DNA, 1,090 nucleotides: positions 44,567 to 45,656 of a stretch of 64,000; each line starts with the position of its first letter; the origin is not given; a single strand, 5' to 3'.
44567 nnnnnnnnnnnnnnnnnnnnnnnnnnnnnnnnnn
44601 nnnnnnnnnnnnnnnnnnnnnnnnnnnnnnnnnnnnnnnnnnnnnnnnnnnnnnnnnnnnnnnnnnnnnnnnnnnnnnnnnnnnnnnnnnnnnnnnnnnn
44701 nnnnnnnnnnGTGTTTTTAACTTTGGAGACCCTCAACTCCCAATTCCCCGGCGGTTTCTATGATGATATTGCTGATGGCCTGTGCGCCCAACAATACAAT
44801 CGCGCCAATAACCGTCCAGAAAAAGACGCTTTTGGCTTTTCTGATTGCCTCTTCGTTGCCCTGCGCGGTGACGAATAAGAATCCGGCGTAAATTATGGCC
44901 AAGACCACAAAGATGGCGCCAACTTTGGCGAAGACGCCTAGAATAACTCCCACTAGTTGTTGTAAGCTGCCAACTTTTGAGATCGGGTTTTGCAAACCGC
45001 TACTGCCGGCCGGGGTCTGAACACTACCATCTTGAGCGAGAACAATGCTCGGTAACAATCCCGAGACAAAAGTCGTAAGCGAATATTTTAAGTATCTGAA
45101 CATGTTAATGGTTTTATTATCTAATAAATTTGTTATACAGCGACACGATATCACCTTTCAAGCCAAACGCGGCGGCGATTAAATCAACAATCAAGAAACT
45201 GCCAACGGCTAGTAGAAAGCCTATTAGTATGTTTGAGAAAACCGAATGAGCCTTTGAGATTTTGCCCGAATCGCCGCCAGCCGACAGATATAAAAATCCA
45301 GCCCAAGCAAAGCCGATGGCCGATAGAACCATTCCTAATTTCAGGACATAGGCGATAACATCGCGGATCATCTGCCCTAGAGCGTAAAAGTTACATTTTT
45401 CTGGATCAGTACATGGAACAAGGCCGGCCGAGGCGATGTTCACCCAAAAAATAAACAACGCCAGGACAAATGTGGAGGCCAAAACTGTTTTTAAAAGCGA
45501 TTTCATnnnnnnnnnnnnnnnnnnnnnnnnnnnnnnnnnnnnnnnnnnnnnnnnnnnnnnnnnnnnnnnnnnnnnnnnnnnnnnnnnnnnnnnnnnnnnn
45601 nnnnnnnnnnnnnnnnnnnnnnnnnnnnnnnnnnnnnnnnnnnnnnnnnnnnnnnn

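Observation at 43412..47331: Eight-gene minus-strand operon: SAM methyltransferase, membrane-anchored SBP-fold protein and six tandem, diverged VirB2/TrbC-like pilin paralogs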

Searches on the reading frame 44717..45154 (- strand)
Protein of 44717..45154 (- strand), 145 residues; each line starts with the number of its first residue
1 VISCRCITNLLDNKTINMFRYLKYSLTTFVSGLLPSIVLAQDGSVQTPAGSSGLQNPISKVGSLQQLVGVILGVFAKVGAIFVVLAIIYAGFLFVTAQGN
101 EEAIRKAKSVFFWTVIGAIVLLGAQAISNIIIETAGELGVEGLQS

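Call 4: search_protein_families(library=pfam, proteins=[window:44717-45154:-], max_evalue=1)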
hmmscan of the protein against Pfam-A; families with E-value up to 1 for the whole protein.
window:44717-45154:- (145 aa): 3 families
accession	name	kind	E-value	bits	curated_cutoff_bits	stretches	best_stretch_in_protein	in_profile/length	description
PF18895.5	T4SS_pilin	-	2.8e-06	27.8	26.6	1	63-131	4-71/71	Type IV secretion system pilin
PF04956.18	TrbC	-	0.0063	17.1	27.9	1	31-129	21-96/98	TrbC/VIRB2 pilin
PF02402.22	Lysis_col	-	0.5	10.7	27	0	105-125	2-23/49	Lysis protein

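Call 5: search_protein_families(library=ncbifam, proteins=[window:44717-45154:-], max_evalue=1)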
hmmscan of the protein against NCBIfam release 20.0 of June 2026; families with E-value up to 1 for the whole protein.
window:44717-45154:- (145 aa): 1 family
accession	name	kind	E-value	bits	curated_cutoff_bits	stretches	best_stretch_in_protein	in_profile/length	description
NF045849.1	ICE_MMCAP2_0565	equivalog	3.6e-08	33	40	1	62-134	7-79/80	Mbov_0395 family pilin-like conjugal transfer protein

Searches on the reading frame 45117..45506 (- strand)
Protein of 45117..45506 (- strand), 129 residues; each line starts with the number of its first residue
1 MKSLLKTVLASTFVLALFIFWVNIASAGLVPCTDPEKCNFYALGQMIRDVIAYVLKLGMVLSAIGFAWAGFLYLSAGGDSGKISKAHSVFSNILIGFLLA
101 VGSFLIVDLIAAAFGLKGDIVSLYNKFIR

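Call 4: search_protein_families(library=pfam, proteins=[window:45117-45506:-], max_evalue=1)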
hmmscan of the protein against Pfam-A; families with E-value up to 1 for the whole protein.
window:45117-45506:- (129 aa): 2 families
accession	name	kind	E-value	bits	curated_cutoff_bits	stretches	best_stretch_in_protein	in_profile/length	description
PF18895.5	T4SS_pilin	-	0.013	16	26.6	1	45-108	7-69/71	Type IV secretion system pilin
PF07899.16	Frigida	-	0.39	10.4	25.7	1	38-68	170-200/289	Frigida-like protein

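Call 5: search_protein_families(library=ncbifam, proteins=[window:45117-45506:-], max_evalue=1)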
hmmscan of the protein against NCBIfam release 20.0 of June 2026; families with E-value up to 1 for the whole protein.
window:45117-45506:- (129 aa): 1 family
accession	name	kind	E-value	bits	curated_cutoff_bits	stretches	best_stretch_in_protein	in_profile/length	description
TIGR01404.2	FlhB_rel_III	equivalog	0.29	10.5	358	1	2-73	138-206/341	type III secretion system export apparatus subunit SctU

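Call 90: find_homologous_proteins(query=A5, max_evalue=0.001)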
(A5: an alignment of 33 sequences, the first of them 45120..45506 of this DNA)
Query A5 (33 sequences) (129 aa, profile of the alignment): 229 proteins with E <= 0.001 among 7566 candidates; the best 120 are listed.
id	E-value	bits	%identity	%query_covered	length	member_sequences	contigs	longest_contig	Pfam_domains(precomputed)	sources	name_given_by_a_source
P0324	5.9e-40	154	27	77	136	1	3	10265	PF18895.6,PF04956.19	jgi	-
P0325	1.1e-39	153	31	75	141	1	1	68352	PF18895.6,PF04956.19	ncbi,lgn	-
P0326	4.0e-38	148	30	76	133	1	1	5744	PF18895.6,PF04956.19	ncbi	-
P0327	4.8e-38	148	25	71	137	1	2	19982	PF18895.6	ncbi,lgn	-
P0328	1.1e-37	147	32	71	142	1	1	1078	PF18895.6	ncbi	-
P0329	6.7e-37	144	28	88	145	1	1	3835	PF18895.6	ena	-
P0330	3.1e-36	142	29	75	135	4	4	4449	PF18895.6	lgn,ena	-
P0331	3.2e-36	142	28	70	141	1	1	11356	PF18895.6,PF04956.19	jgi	-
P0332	7.5e-36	141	28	88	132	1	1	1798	PF18895.6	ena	-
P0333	1.1e-35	140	27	76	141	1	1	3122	PF18895.6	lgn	-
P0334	1.1e-35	140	28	88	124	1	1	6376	PF18895.6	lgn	-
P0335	2.6e-35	139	32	60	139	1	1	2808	PF18895.6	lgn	-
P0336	4.0e-35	138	31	67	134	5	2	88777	PF18895.6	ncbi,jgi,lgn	jgi:hypothetical protein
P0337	5.4e-35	138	26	78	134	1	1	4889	PF18895.6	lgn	-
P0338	5.9e-35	138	22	84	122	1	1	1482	PF18895.6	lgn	-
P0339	6.7e-35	138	27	68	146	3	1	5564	PF18895.6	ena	-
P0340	7.0e-35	138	25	88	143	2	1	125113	PF18895.6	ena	-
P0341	7.8e-35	137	27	67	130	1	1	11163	PF18895.6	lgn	-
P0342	8.1e-35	137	32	71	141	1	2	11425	PF18895.6,PF04956.19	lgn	-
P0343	9.5e-35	137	27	67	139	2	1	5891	PF18895.6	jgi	-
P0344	1.2e-34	137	27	82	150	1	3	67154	PF18895.6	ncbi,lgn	-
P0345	1.4e-34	137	26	88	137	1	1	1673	PF18895.6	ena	-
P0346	1.5e-34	137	29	70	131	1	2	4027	PF18895.6,PF04956.19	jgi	jgi:hypothetical protein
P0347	1.5e-34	136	34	64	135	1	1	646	PF18895.6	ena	-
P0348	1.7e-34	136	28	90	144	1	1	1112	PF18895.6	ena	-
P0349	1.9e-34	136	29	61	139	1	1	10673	PF18895.6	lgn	-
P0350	2.0e-34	136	31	64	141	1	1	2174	PF18895.6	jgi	jgi:zinc transporter ZupT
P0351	2.0e-34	136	30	77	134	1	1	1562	PF18895.6,PF04956.19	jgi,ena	-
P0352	2.5e-34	136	30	91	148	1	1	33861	PF18895.6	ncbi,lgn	-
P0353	2.7e-34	136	25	67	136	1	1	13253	PF18895.6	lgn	-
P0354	2.7e-34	136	31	70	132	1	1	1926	PF18895.6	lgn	-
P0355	2.8e-34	136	21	70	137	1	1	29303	PF18895.6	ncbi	-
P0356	3.3e-34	135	28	67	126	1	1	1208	PF18895.6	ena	-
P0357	3.9e-34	135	26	68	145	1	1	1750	PF18895.6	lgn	-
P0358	5.2e-34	135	28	77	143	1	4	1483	PF18895.6,PF04956.19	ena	-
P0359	7.2e-34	134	26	68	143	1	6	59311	PF18895.6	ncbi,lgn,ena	ncbi:MAG: hypothetical protein AAB837_01705 [Patescibacteria group bacterium]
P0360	7.4e-34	134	23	70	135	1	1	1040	PF18895.6,PF04956.19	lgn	-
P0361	8.1e-34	134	28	81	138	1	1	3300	PF18895.6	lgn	-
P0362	8.4e-34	134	28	69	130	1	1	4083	PF18895.6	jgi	-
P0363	8.5e-34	134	25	82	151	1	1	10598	PF18895.6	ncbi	-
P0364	8.7e-34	134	28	61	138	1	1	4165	PF18895.6,PF04956.19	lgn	-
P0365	1.0e-33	134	28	77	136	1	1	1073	PF18895.6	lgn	-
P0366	1.1e-33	134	32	81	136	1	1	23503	PF18895.6,PF04956.19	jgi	jgi:hypothetical protein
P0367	1.1e-33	134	29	71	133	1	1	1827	PF18895.6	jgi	jgi:hypothetical protein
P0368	1.1e-33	134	26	70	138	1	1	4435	PF18895.6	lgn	-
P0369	1.2e-33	134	31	69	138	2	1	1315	PF18895.6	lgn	-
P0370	1.3e-33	134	26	82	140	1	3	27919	PF18895.6,PF04956.19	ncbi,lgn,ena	-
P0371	1.4e-33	133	30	69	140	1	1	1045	PF18895.6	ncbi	-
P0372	1.5e-33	133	28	59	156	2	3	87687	PF18895.6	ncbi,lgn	-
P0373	1.6e-33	133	26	78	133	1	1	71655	PF18895.6,PF04956.19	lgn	-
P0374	1.6e-33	133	28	58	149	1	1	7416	PF18895.6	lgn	-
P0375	1.6e-33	133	30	69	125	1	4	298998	PF18895.6,PF04956.19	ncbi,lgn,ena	ncbi:MAG: pilin [Patescibacteria group bacterium]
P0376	1.7e-33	133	29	60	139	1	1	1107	PF18895.6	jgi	jgi:hypothetical protein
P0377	1.7e-33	133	28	85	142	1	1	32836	PF18895.6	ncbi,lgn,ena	-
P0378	1.9e-33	133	30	64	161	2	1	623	PF18895.6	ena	-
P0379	2.0e-33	133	31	69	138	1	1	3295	PF18895.6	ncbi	-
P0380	2.0e-33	133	30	71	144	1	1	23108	PF18895.6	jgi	jgi:hypothetical protein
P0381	2.0e-33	133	-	-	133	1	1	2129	PF18895.6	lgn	-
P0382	2.0e-33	133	28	70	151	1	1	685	PF18895.6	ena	-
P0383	2.2e-33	133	29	70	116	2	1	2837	PF18895.6,PF04956.19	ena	-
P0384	2.3e-33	133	32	66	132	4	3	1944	PF18895.6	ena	-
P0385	2.4e-33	133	25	85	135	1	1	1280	PF18895.6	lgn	-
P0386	2.5e-33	133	30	70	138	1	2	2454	PF18895.6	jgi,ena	jgi:hypothetical protein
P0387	2.6e-33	132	27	88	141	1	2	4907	PF18895.6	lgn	-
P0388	2.8e-33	132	29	85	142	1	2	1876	PF18895.6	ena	-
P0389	3.0e-33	132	25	59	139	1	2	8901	PF18895.6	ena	-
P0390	3.1e-33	132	27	80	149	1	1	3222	PF18895.6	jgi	-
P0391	3.3e-33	132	26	60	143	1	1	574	PF18895.6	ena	-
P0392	3.3e-33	132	29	87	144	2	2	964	PF18895.6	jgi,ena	-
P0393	3.5e-33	132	25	88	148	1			PF18895.6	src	-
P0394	3.7e-33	132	27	78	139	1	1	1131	PF18895.6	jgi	jgi:hypothetical protein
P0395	3.7e-33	132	26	95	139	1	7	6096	PF18895.6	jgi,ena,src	-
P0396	4.2e-33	132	30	88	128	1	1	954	PF18895.6,PF04956.19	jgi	jgi:hypothetical protein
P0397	4.4e-33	132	26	79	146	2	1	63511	PF18895.6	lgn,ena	-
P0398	4.9e-33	132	28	64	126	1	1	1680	PF18895.6,PF04956.19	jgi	jgi:hypothetical protein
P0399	4.9e-33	132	29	82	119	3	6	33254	PF18895.6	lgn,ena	-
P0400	5.6e-33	131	29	85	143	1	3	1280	PF18895.6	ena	-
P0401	5.6e-33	131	26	82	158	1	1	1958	PF18895.6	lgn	-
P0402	5.8e-33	131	29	58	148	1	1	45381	PF18895.6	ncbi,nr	ncbi:MAG: pilin [Candidatus Zambryskibacteria bacterium]|nr:pilin [Candidatus Zambryskibacteria bact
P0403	6.0e-33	131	30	67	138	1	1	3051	PF18895.6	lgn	-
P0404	6.4e-33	131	28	83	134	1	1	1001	PF18895.6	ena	-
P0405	6.9e-33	131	36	63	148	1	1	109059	PF18895.6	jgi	jgi:hypothetical protein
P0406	7.2e-33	131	31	63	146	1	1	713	PF18895.6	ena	-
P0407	7.8e-33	131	29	60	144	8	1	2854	PF18895.6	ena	-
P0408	8.2e-33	131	33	67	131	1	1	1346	PF18895.6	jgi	jgi:hypothetical protein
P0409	9.5e-33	131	27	78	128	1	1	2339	PF18895.6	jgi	-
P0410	9.7e-33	131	25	61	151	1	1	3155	PF18895.6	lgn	-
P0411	1.0e-32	131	27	57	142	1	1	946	PF18895.6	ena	-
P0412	1.1e-32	130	28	69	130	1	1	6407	PF18895.6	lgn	-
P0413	1.1e-32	130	29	95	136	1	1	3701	PF18895.6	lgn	-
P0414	1.1e-32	130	27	70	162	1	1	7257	PF18895.6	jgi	-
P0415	1.2e-32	130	25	88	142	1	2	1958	PF18895.6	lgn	-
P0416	1.2e-32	130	28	77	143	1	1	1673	PF18895.6,PF04956.19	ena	-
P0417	1.3e-32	130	28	70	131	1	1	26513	PF18895.6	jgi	jgi:fumarate reductase subunit D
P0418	1.4e-32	130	28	67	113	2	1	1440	PF18895.6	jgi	-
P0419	1.5e-32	130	33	69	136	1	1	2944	PF18895.6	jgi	jgi:hypothetical protein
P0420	1.6e-32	130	30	76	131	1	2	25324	PF18895.6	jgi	jgi:hypothetical protein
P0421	1.8e-32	130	26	81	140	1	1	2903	PF18895.6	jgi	jgi:hypothetical protein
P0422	2.0e-32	130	27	89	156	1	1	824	PF18895.6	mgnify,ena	mgnify:CR=1 FL=1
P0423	2.0e-32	130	27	70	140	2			PF18895.6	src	-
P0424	2.0e-32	130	28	60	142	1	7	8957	PF18895.6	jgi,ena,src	-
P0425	2.1e-32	130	34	60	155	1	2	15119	PF18895.6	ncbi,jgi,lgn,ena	-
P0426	2.7e-32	129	31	71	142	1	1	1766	PF18895.6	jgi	jgi:hypothetical protein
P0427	2.7e-32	129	30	62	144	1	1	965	PF18895.6,PF19590.5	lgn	-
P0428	2.9e-32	129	24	64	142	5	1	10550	PF18895.6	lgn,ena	-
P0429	2.9e-32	129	29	66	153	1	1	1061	PF18895.6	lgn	-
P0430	3.3e-32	129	24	88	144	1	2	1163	PF18895.6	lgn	-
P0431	3.4e-32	129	30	70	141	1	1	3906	PF18895.6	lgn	-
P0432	3.7e-32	129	31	88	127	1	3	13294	PF18895.6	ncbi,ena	-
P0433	3.8e-32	129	31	66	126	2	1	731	PF18895.6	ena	-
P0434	4.3e-32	129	26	82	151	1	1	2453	PF18895.6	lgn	-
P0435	4.3e-32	129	40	50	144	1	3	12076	PF18895.6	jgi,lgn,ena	-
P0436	4.4e-32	129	27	79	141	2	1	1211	PF18895.6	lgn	-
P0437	4.6e-32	128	28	60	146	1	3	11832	PF18895.6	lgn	-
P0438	4.9e-32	128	32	63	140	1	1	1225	PF18895.6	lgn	-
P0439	5.0e-32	128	28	61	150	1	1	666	PF18895.6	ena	-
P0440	5.0e-32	128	31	88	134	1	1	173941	PF18895.6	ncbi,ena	-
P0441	5.2e-32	128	28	88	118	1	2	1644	PF18895.6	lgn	-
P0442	5.3e-32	128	30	61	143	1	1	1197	PF18895.6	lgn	-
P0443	7.2e-32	128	47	56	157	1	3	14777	PF18895.6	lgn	-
